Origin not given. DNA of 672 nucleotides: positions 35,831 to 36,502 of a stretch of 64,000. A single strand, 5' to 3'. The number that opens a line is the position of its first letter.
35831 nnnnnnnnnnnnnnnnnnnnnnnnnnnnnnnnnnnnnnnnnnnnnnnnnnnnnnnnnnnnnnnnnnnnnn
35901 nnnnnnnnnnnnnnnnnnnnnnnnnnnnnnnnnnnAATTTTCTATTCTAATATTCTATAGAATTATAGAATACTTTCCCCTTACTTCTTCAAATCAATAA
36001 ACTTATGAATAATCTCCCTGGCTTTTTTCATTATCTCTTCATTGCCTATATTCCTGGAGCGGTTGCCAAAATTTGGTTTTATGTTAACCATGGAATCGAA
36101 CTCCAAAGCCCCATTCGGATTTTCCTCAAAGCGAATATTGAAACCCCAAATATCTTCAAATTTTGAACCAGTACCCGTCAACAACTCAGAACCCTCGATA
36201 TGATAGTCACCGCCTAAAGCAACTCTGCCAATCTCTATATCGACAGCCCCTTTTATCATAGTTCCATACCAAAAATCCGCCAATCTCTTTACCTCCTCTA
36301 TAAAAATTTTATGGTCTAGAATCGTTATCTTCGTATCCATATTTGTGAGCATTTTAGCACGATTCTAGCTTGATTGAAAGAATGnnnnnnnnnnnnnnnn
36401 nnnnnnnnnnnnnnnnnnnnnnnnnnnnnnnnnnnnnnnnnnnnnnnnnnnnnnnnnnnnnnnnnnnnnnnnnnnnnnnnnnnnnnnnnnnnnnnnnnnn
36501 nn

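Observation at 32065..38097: Candidate novel system: three tandem paralogous Cys-rich proteins of about 570-600 aa plus two small ORFs in one minus-strand cluster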

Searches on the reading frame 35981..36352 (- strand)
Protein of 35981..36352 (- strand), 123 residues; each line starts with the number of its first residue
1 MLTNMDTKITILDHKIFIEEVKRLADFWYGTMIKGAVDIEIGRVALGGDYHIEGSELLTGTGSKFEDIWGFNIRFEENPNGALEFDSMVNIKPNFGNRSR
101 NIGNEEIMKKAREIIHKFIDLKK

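Call 3: search_protein_families(library=pfam, proteins=[window:35981-36352:-], max_evalue=1)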
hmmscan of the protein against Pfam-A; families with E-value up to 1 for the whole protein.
window:35981-36352:- (123 aa): 2 families
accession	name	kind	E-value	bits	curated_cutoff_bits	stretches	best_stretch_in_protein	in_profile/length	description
PF18924.5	DUF5674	-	1.5e-19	70.5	27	1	11-118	2-109/109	Protein of unknown function (DUF5674)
PF16186.11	Arm_3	-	0.066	13.3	28.8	1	104-119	24-39/53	Atypical Arm repeat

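Call 4: search_protein_families(library=ncbifam, proteins=[window:35981-36352:-], max_evalue=1)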
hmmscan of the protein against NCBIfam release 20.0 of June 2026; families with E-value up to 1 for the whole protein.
window:35981-36352:- (123 aa): 0 families

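Call 7: search_protein_families(library=padloc, proteins=[window:35981-36352:-], max_evalue=1)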
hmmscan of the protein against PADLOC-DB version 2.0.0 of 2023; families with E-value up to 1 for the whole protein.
window:35981-36352:- (123 aa): 0 families

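Call 63: find_homologous_proteins(query=window:35981-36352:-)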
Query window:35981-36352:- (123 aa): 261 proteins with E <= 0.001 among 263 candidates; the best 120 are listed.
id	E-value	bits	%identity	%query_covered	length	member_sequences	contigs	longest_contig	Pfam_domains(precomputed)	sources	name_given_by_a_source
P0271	2.4e-73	262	100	97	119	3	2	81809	PF18924.5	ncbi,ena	-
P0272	2.0e-63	230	86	98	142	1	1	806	PF18924.5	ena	-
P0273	1.8e-62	227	88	96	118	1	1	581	PF18924.5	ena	-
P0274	6.7e-62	225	89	96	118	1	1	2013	PF18924.5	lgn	-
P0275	1.1e-61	224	89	96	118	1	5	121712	PF18924.5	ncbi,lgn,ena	ncbi:MAG: DUF5674 family protein [Minisyncoccia bacterium]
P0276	2.2e-61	223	86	96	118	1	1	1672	PF18924.5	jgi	jgi:hypothetical protein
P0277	2.5e-61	223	86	96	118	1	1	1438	PF18924.5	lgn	-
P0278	4.9e-61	222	87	96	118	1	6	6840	PF18924.5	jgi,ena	-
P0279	5.1e-61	222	86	96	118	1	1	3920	PF18924.5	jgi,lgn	-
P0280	5.6e-61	222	83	99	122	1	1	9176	PF18924.5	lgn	-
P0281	5.9e-61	222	86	96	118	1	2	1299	PF18924.5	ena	-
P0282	1.2e-60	221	87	96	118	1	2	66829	PF18924.5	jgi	jgi:hypothetical protein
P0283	2.1e-60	220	86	96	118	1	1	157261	PF18924.5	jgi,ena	jgi:Protein of unknown function (DUF5674)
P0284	4.7e-60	219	84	96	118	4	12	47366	PF18924.5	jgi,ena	-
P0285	5.9e-60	219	86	96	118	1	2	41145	PF18924.5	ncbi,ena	-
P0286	7.1e-60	218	79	96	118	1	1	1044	PF18924.5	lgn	-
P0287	7.1e-60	218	86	96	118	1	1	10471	PF18924.5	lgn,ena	-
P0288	7.8e-60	218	86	96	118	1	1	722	PF18924.5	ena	-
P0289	9.2e-60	218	84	96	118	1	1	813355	PF18924.5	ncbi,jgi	ncbi:MAG: DUF5674 family protein [Candidatus Paceibacterota bacterium]|jgi:hypothetical protein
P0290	1.4e-59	217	84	96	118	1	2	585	PF18924.5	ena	-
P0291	1.5e-59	217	85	96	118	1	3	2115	PF18924.5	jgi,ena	-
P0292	2.0e-59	217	82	99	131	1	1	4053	PF18924.5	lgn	-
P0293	2.8e-59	216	85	93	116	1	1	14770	PF18924.5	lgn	-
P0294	2.9e-59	216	81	96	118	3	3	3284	PF18924.5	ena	-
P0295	3.1e-59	216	82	96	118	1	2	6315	PF18924.5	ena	-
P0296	3.3e-59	216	85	96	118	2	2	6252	PF18924.5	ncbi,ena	-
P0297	3.7e-59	216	84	96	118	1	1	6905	PF18924.5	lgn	-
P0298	3.8e-59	216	86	96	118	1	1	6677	PF18924.5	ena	-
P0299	3.9e-59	216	84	96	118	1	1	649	PF18924.5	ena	-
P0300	5.7e-59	215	85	96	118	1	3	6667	PF18924.5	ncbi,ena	-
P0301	7.1e-59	215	84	96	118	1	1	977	PF18924.5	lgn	-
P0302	1.4e-58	214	85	96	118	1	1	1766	PF18924.5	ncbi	-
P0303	1.5e-58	214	85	97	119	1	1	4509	PF18924.5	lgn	-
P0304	1.6e-58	214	85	96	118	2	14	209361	PF18924.5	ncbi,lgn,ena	ncbi:MAG: DUF5674 family protein [Patescibacteria group bacterium]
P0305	1.6e-58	214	83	96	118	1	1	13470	PF18924.5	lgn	-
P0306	1.8e-58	214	81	96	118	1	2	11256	PF18924.5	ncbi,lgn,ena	-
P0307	1.9e-58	214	83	96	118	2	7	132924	PF18924.5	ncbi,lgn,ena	ncbi:MAG: DUF5674 family protein [Patescibacteria group bacterium]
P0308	1.9e-58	214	86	96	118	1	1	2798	PF18924.5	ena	-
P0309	2.0e-58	214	84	96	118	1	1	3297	PF18924.5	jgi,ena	-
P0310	2.4e-58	213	81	96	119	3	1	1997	PF18924.5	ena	-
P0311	3.2e-58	213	83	96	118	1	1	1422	PF18924.5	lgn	-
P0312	3.9e-58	213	83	93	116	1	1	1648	PF18924.5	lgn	-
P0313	4.3e-58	213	83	96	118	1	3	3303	PF18924.5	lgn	-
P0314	6.2e-58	212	84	96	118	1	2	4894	PF18924.5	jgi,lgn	jgi:hypothetical protein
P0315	6.6e-58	212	83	97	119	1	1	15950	PF18924.5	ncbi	ncbi:MAG: DUF5674 family protein [Patescibacteria group bacterium]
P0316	8.7e-58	212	83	96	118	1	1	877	PF18924.5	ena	-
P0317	1.3e-57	211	81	94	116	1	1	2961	PF18924.5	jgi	-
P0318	1.5e-57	211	86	96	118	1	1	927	PF18924.5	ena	-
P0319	2.1e-57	210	82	93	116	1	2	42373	PF18924.5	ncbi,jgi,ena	-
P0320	2.2e-57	210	85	93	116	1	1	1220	PF18924.5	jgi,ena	-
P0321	2.3e-57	210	80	96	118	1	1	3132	PF18924.5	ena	-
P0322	2.4e-57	210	84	93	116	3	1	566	PF18924.5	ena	-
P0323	2.4e-57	210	82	96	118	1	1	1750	PF18924.5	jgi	jgi:hypothetical protein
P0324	2.5e-57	210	83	96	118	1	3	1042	PF18924.5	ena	-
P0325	2.7e-57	210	81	96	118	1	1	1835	PF18924.5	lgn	-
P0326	2.8e-57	210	83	96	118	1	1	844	PF18924.5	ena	-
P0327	3.3e-57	210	80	96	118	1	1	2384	PF18924.5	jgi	jgi:hypothetical protein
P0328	3.5e-57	210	84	96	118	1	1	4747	PF18924.5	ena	-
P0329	4.4e-57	209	80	96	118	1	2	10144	PF18924.5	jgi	-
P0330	4.6e-57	209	82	93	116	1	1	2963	PF18924.5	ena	-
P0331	5.1e-57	209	82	96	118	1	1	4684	PF18924.5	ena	-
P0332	5.9e-57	209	82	93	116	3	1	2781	PF18924.5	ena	-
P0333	6.2e-57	209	84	96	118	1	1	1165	PF18924.5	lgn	-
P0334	7.2e-57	209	82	96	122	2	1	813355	PF18924.5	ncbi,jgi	ncbi:MAG: DUF5674 family protein [Candidatus Paceibacterota bacterium]|jgi:hypothetical protein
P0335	8.8e-57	208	83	96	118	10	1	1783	PF18924.5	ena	-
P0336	9.3e-57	208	82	96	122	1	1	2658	PF18924.5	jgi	jgi:hypothetical protein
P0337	9.5e-57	208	83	96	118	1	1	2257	PF18924.5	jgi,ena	jgi:hypothetical protein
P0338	1.1e-56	208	79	99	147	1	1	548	PF18924.5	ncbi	-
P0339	1.2e-56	208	81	93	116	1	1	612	PF18924.5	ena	-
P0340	1.4e-56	208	81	95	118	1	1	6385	PF18924.5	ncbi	-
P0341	1.5e-56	208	80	93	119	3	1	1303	PF18924.5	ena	-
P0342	1.5e-56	208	79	96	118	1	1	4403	PF18924.5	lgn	-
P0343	1.6e-56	208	80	93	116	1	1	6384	PF18924.5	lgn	-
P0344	3.1e-56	207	79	98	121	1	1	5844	PF18924.5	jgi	jgi:hypothetical protein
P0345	3.2e-56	207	83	96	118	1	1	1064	PF18924.5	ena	-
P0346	3.7e-56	206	78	93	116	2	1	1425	PF18924.5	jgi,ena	-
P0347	4.0e-56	206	80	93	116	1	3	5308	PF18924.5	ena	-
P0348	5.9e-56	206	81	96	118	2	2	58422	PF18924.5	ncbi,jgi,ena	-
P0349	6.5e-56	206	80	93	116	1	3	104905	PF18924.5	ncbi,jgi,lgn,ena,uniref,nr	ncbi:hypothetical protein A2917_01505 [Candidatus Nomurabacteria bacterium RIFCSPLOWO2_01_FULL_42_17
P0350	7.1e-56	205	81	93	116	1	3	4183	PF18924.5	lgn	-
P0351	8.6e-56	205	82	93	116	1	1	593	PF18924.5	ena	-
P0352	9.0e-56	205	82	93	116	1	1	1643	PF18924.5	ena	-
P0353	9.5e-56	205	82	96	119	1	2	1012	PF18924.5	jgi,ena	-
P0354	1.1e-55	205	82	93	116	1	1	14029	PF18924.5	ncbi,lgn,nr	ncbi:MAG: DUF5674 family protein [Candidatus Parcubacteria bacterium]|nr:DUF5674 family protein [Can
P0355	1.2e-55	205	83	96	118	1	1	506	PF18924.5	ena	-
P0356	1.3e-55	205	81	93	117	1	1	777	PF18924.5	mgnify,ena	mgnify:CR=1 FL=1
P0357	1.4e-55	204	82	93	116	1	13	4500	PF18924.5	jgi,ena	-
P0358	1.4e-55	204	83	93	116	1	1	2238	PF18924.5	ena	-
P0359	1.4e-55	204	80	93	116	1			PF18924.5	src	-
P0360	1.9e-55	204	82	93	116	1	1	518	PF18924.5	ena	-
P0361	2.1e-55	204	77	99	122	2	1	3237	PF18924.5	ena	-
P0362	2.1e-55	204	79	93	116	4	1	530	PF18924.5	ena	-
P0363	2.2e-55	204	83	90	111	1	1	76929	PF18924.5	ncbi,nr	ncbi:MAG: DUF5674 family protein [bacterium]|nr:DUF5674 family protein [bacterium]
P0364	2.2e-55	204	80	93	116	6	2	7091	PF18924.5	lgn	-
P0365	2.3e-55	204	81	93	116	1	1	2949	PF18924.5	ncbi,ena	-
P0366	2.4e-55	204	81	96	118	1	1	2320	PF18924.5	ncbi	-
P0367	3.0e-55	203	82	96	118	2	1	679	PF18924.5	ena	-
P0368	3.5e-55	203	82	93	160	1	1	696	PF18924.5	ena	-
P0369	3.7e-55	203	82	93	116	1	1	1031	PF18924.5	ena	-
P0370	4.9e-55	203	79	93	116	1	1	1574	PF18924.5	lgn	-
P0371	5.8e-55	202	83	90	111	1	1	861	PF18924.5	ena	-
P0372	5.9e-55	202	80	93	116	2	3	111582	PF18924.5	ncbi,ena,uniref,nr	ncbi:hypothetical protein A3H53_02315 [Candidatus Nomurabacteria bacterium RIFCSPLOWO2_02_FULL_40_10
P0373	6.2e-55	202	82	93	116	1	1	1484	PF18924.5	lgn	-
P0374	1.0e-54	202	81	93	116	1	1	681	PF18924.5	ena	-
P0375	1.0e-54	202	80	96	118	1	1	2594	PF18924.5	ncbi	-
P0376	1.0e-54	202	78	96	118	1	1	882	PF18924.5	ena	-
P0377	1.1e-54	202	79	93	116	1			PF18924.5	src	-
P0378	1.3e-54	201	79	93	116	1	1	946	PF18924.5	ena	-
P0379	1.4e-54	201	82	93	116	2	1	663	PF18924.5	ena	-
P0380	1.8e-54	201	80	90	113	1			PF18924.5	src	-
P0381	1.9e-54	201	77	93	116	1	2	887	PF18924.5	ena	-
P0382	2.2e-54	201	78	93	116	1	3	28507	PF18924.5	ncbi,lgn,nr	ncbi:hypothetical protein HYZ82_01780 [Candidatus Nomurabacteria bacterium]|nr:hypothetical protein 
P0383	2.7e-54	200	79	93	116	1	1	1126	PF18924.5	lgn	-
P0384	3.1e-54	200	79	93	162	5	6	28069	PF18924.5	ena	-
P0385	3.5e-54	200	80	93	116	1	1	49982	PF18924.5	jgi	-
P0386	4.8e-54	200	82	93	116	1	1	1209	PF18924.5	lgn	-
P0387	5.4e-54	199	80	93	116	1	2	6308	PF18924.5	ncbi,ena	-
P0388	5.6e-54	199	81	93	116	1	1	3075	PF18924.5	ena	-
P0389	5.7e-54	199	79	93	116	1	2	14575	PF18924.5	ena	-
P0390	1.3e-53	198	81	96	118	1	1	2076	PF18924.5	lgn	-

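Call 65: find_encoding_contigs(protein=P0372, flank=8000, max_places=1)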
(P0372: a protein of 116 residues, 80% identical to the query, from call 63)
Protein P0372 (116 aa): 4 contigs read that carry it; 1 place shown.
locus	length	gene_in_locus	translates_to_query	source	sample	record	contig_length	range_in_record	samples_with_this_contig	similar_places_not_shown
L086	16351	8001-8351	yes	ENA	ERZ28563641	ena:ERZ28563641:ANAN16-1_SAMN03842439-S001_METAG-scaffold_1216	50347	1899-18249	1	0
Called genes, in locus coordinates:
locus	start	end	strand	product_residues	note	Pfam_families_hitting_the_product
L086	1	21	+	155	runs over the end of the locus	PF00380:Ribosomal_S9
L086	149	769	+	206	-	PF01025:GrpE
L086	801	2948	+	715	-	-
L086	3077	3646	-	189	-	PF20803:PaaX_M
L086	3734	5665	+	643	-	PF00012:HSP70, PF06723:MreB_Mbl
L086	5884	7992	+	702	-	-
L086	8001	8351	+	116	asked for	PF18924:DUF5674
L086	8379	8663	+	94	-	-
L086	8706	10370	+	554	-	-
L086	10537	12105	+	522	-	-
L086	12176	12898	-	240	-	PF20260:PUA_4 (weak), PF04452:Methyltrans_RNA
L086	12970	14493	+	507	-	PF02534:T4SS-DNA_transf (faint), PF10412:TrwB_AAD_bind (weak)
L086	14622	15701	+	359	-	PF00226:DnaJ, PF01556:DnaJ_C, PF00684:DnaJ_CXXCXGXG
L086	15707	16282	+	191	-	-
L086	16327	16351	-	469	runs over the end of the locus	PF01921:tRNA-synt_1f (faint), PF01406:tRNA-synt_1e, PF09334:tRNA-synt_1g (weak), PF00749:tRNA-synt_1c (weak), PF23493:CysS_C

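Call 66: find_encoding_contigs(protein=P0289, flank=8000, max_places=1)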
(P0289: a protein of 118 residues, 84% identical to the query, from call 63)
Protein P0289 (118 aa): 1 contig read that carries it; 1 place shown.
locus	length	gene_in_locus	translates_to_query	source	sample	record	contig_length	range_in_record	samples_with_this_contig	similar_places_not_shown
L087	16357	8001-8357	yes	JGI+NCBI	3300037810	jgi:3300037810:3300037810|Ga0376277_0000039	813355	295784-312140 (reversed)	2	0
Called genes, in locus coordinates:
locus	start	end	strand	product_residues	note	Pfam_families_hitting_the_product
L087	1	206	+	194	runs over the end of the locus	-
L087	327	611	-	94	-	-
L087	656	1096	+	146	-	-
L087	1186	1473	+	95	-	-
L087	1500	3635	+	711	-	PF02534:T4SS-DNA_transf (faint), PF01935:DUF87, PF10412:TrwB_AAD_bind, PF12696:TraG-D_C (faint), PF23477:zf_Tbcl_2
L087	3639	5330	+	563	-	-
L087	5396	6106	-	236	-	PF04452:Methyltrans_RNA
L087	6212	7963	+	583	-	-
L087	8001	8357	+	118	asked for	PF18924:DUF5674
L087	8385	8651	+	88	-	-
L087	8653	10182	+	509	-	PF02534:T4SS-DNA_transf (weak), PF10412:TrwB_AAD_bind (weak)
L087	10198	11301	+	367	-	PF00226:DnaJ, PF01556:DnaJ_C, PF00684:DnaJ_CXXCXGXG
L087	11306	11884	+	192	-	-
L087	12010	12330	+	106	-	-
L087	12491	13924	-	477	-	PF00133:tRNA-synt_1 (faint), PF01921:tRNA-synt_1f (faint), PF01406:tRNA-synt_1e, PF09334:tRNA-synt_1g (faint), PF23493:CysS_C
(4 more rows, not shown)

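Call 67: find_encoding_contigs(protein=P0307, flank=8000, max_places=1)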
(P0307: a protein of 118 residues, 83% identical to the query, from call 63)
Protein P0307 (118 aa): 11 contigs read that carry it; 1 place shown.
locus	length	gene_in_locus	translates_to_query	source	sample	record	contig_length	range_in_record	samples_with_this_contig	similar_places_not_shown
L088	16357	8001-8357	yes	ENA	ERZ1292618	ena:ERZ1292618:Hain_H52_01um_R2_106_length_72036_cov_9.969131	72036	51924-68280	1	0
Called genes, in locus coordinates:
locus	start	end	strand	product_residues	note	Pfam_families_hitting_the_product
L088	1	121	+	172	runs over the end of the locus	-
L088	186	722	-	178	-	PF20803:PaaX_M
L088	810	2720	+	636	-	PF00012:HSP70, PF06723:MreB_Mbl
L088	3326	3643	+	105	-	PF05973:Gp49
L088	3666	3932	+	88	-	PF13560:HTH_31, PF01381:HTH_3, PF22495:HTH_92 (faint)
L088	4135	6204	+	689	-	PF02534:T4SS-DNA_transf (faint), PF01935:DUF87 (weak), PF10412:TrwB_AAD_bind, PF12696:TraG-D_C (faint), PF23477:zf_Tbcl_2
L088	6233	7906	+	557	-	-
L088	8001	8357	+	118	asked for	PF18924:DUF5674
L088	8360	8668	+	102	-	-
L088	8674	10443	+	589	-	-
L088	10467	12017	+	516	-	PF02534:T4SS-DNA_transf (faint), PF01935:DUF87 (faint), PF10412:TrwB_AAD_bind (weak), PF12696:TraG-D_C (weak)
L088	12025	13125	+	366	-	PF00226:DnaJ, PF01556:DnaJ_C, PF00684:DnaJ_CXXCXGXG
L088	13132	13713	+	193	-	-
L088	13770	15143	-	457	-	PF01406:tRNA-synt_1e, PF09334:tRNA-synt_1g (faint), PF00133:tRNA-synt_1 (weak), PF23493:CysS_C (faint)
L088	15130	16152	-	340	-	PF01594:AI-2E_transport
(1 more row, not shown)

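Call 68: find_encoding_contigs(protein=P0283, flank=8000, max_places=1)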
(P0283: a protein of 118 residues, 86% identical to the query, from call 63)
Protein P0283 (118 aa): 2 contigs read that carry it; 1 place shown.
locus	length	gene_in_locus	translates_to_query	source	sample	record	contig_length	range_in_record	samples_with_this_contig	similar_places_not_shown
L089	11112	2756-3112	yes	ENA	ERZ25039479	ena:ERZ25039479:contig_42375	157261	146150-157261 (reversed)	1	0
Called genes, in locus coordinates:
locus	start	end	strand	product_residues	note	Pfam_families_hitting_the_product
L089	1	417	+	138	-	?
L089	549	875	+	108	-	-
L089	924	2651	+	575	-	-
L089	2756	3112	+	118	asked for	PF18924:DUF5674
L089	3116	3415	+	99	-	-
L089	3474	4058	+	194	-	-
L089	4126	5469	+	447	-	PF01935:DUF87 (faint)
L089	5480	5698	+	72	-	-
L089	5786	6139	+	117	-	-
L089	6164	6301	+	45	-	-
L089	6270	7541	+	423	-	-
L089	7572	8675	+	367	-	PF00226:DnaJ, PF01556:DnaJ_C, PF00684:DnaJ_CXXCXGXG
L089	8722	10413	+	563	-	-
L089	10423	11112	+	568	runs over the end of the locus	-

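Call 71: find_related_loci(query=A3, collection=metagenome_contigs, flank=10000)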
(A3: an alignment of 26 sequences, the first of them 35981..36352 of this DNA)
Query A3 (123 aa) in metagenome_contigs; peptide patterns used: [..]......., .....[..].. (x = any residue, [..] = any of these).
204 stretches matched a pattern; 72 encode a relative of the query (tblastn E <= 1e-3); 72 distinct loci.
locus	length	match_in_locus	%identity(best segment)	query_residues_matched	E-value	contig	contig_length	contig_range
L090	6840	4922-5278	87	4-122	3e-65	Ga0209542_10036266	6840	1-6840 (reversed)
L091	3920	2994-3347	86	5-122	6e-65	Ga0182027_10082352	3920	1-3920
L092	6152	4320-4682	83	2-122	5e-65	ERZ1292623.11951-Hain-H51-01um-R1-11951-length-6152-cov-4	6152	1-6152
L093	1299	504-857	86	5-122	2e-68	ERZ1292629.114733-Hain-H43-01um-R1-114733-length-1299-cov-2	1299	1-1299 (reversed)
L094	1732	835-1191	85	4-122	7e-67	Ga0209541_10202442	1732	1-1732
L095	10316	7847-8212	81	1-122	4e-64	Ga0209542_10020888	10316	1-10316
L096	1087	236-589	81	5-122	1e-67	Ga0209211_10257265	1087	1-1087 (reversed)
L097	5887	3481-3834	85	5-122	2e-63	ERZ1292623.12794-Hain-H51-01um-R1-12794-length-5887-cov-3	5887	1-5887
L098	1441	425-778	84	5-122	2e-66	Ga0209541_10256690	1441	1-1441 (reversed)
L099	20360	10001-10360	84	3-122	3e-63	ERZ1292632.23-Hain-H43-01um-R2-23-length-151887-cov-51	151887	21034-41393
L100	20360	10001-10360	84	3-122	3e-63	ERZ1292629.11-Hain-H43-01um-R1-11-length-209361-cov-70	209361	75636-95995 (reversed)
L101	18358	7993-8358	80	1-122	3e-62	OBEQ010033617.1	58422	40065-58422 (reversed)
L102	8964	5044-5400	81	4-122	4e-62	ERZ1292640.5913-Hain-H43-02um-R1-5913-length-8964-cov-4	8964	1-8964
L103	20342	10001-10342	82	9-122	2e-61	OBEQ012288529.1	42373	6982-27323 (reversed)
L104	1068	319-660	85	9-122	5e-65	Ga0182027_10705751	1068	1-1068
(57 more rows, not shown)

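Call 73: search_solved_structures(query=A3, max_evalue=10)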
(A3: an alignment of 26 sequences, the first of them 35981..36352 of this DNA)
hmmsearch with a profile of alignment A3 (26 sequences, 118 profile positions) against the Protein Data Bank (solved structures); distinct sequences matched with E-value up to 10: 5.
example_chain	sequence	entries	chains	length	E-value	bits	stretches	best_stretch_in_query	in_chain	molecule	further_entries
4h23_A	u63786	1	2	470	1.1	12.6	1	24-72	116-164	Cytochrome P450-BM3 variant P411BM3-Cis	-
4h24_A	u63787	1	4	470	1.1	12.5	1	24-72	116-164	Cytochrome P450-BM3 variant P450BM3-Cis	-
4wg2_A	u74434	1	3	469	1.1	12.5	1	24-72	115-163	Bifunctional P-450/NADPH-P450 reductase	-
5ucw_A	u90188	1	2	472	1.1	12.5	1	24-72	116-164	NADPH-cytochrome P450 reductase 102A1V3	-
8dsg_A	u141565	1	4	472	1.3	12.3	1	24-72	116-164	Cytochrome P450-BM3 variant P411-PFA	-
